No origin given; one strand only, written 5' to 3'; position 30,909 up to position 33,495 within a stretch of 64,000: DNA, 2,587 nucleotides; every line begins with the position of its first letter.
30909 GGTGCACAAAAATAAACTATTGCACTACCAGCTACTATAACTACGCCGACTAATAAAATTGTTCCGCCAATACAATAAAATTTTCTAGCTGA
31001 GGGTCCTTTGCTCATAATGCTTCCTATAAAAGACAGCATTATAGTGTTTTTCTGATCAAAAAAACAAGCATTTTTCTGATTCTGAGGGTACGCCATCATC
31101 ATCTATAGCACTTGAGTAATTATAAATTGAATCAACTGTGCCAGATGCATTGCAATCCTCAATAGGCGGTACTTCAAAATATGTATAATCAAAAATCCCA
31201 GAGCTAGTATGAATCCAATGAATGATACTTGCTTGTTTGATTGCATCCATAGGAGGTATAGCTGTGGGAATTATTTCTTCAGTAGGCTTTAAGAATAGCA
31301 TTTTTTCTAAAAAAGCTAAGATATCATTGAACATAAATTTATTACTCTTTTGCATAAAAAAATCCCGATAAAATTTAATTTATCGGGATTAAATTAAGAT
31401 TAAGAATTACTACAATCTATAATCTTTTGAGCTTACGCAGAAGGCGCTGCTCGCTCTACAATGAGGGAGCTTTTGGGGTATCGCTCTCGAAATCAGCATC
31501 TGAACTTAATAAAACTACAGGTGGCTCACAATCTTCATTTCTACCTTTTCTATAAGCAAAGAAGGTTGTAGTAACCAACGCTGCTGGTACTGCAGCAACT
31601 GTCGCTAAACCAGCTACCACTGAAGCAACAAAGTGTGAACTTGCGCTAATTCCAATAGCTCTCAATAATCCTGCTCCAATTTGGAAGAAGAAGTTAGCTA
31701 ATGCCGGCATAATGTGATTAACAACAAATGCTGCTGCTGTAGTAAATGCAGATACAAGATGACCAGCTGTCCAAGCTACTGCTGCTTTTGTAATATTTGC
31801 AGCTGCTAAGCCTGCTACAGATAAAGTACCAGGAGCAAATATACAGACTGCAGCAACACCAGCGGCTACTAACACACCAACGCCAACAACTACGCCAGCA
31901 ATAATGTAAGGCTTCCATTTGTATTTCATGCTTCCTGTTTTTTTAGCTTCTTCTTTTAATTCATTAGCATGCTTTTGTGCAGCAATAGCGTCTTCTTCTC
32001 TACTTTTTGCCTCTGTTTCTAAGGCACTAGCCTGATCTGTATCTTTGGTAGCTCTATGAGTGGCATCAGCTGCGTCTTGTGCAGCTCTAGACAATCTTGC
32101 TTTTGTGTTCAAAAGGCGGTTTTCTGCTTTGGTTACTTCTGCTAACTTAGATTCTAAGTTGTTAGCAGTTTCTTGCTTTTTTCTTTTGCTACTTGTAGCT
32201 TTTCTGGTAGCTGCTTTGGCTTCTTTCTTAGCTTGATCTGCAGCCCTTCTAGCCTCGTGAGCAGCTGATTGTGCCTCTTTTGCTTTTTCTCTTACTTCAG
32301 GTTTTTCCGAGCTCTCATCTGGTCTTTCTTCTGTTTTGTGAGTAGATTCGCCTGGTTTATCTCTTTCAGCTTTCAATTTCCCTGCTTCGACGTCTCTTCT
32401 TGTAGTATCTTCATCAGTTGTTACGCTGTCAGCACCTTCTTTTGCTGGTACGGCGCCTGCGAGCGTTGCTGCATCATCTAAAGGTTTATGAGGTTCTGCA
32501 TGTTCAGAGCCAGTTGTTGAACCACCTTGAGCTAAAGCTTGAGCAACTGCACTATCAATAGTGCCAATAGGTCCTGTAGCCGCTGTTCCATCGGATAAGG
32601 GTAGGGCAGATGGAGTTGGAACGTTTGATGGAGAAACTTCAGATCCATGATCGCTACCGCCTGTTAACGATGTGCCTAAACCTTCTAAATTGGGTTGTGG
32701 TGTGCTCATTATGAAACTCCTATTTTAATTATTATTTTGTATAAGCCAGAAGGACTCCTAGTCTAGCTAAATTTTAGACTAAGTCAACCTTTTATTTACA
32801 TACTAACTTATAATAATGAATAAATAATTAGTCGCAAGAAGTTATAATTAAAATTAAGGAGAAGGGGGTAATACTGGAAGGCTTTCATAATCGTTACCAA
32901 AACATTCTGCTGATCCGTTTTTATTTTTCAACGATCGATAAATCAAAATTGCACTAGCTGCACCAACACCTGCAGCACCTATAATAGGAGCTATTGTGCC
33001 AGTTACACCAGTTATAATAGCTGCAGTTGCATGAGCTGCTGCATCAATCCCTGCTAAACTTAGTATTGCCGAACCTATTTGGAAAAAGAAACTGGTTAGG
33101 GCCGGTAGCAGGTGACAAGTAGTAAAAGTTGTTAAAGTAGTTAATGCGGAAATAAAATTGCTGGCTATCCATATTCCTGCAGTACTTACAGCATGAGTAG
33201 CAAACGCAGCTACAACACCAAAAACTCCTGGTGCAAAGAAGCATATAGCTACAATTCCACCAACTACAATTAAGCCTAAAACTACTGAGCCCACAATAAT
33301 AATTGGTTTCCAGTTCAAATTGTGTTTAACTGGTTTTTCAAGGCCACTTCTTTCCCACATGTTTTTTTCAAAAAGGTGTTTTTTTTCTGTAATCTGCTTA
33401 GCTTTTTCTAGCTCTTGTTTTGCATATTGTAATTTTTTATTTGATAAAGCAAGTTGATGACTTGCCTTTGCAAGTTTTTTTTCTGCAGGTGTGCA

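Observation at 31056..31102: Homopolymeric T7 (plus-strand A7, 31058-31064) splits one paralogue into two ORFs; a single-base slip restores a full-length protein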

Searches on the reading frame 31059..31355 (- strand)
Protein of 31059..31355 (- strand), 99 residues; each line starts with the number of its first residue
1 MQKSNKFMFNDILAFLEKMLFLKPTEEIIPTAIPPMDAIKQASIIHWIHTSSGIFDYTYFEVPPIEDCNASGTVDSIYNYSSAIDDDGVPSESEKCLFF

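Call 31: list_cluster_members(proteins=[P0001, P0002, P0003, P0004, window:31059-31355:-, window:28719-29510:+, window:29529-30248:-, window:63434-63787:+, window:16966-17256:+])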
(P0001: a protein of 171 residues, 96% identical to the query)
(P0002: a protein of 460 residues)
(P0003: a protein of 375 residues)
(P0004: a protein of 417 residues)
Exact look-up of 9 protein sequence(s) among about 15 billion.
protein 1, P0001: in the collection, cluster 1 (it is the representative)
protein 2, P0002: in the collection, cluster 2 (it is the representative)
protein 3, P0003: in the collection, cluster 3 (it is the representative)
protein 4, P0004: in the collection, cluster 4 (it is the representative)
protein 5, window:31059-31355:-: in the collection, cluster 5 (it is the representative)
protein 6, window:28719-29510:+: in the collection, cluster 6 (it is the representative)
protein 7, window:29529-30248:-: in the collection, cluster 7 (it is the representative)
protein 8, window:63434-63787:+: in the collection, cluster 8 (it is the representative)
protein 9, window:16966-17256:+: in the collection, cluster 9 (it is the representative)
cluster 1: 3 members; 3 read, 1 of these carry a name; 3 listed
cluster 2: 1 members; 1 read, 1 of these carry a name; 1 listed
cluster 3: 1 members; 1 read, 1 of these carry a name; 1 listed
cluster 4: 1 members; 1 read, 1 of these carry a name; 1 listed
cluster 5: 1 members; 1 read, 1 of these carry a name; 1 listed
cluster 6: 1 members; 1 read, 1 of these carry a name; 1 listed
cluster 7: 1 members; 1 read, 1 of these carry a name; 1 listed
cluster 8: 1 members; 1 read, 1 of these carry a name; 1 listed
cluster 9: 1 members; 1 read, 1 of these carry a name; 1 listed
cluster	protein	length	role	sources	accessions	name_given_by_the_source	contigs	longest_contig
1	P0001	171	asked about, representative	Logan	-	-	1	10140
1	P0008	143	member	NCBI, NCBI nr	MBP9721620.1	MAG: hypothetical protein KBD64_00515 [Gammaproteobacteria bacterium] | hypothetical protein [Gammaproteobacteria bacterium]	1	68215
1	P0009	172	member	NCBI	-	-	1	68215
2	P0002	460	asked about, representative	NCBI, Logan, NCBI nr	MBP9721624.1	MAG: hypothetical protein KBD64_00535 [Gammaproteobacteria bacterium] | hypothetical protein [Gammaproteobacteria bacterium]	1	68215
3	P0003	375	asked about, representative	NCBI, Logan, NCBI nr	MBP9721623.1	MAG: hypothetical protein KBD64_00530 [Gammaproteobacteria bacterium] | hypothetical protein [Gammaproteobacteria bacterium]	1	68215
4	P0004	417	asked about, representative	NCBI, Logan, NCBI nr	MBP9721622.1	MAG: hypothetical protein KBD64_00525 [Gammaproteobacteria bacterium] | hypothetical protein [Gammaproteobacteria bacterium]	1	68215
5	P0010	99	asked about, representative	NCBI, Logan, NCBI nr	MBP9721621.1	MAG: hypothetical protein KBD64_00520 [Gammaproteobacteria bacterium] | hypothetical protein [Gammaproteobacteria bacterium]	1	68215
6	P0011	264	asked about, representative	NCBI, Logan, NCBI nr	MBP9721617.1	MAG: enoyl-ACP reductase [Gammaproteobacteria bacterium] | enoyl-ACP reductase [Gammaproteobacteria bacterium]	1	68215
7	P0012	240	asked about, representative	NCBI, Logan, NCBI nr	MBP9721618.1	MAG: acid phosphatase AphA [Gammaproteobacteria bacterium] | acid phosphatase AphA [Gammaproteobacteria bacterium]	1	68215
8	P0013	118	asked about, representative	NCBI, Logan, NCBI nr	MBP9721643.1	MAG: 30S ribosomal protein S16 [Gammaproteobacteria bacterium] | 30S ribosomal protein S16 [Gammaproteobacteria bacterium]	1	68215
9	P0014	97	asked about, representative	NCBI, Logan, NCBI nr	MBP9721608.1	MAG: HU family DNA-binding protein [Gammaproteobacteria bacterium] | HU family DNA-binding protein [Gammaproteobacteria bacterium]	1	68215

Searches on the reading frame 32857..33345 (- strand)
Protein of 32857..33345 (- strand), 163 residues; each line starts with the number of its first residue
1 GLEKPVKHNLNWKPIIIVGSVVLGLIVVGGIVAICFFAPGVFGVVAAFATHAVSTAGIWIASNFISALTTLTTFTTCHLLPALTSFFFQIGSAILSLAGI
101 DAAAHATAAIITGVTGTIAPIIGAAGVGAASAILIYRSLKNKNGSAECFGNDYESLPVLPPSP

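Call 41: find_related_loci(query=A4, collection=metagenome_contigs, flank=6000)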
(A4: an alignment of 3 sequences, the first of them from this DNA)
Query A4 (163 aa) in metagenome_contigs; peptide patterns used: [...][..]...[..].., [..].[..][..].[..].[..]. (x = any residue, [..] = any of these).
472 stretches matched a pattern, but none encodes a relative of the query by tblastn (E <= 1e-3).
